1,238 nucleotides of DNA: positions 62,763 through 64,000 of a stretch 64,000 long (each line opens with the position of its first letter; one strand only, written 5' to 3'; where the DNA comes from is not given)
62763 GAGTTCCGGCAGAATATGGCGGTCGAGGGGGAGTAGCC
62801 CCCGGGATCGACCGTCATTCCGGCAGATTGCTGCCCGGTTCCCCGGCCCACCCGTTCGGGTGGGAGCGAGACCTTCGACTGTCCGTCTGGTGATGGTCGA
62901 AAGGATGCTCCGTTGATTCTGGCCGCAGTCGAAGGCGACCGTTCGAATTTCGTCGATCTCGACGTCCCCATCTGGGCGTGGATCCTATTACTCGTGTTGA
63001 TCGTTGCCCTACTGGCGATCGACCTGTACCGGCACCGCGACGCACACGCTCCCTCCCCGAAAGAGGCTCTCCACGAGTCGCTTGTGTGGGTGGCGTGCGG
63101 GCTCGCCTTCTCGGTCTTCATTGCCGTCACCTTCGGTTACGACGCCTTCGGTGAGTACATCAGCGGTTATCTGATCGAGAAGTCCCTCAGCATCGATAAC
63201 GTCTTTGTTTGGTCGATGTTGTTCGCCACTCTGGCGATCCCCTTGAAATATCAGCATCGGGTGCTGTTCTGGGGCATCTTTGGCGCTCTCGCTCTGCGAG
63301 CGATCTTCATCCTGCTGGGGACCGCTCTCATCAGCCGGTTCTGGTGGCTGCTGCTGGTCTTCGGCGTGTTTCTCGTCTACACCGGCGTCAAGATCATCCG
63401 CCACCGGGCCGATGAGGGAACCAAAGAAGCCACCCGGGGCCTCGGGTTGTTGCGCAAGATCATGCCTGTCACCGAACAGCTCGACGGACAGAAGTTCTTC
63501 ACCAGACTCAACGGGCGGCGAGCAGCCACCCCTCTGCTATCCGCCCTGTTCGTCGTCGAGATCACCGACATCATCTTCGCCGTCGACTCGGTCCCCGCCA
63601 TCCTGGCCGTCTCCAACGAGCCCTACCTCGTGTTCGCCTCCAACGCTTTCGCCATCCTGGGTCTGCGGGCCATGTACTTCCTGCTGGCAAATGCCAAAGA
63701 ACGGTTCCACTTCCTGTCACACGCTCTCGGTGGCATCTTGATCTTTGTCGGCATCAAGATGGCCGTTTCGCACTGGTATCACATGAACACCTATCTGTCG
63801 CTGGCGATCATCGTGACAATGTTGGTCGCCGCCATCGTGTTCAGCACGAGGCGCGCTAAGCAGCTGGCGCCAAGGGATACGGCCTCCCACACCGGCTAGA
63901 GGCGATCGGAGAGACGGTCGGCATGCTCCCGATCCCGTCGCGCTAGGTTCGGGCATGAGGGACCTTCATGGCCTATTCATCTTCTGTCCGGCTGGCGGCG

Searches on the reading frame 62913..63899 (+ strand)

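Call 83: search_protein_families(library=pfam, proteins=[window:62913-63899:+], max_evalue=0.001)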
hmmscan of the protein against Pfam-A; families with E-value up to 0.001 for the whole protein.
window:62913-63899:+ (328 aa): 2 families
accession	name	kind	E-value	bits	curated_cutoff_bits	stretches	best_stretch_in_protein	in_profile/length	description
PF03741.22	TerC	-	1.1e-51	175.6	27.8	1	84-286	2-177/178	Integral membrane protein TerC family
PF14316.11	DUF4381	-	6.6e-05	23.7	27.2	0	144-199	21-72/145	Domain of unknown function (DUF4381)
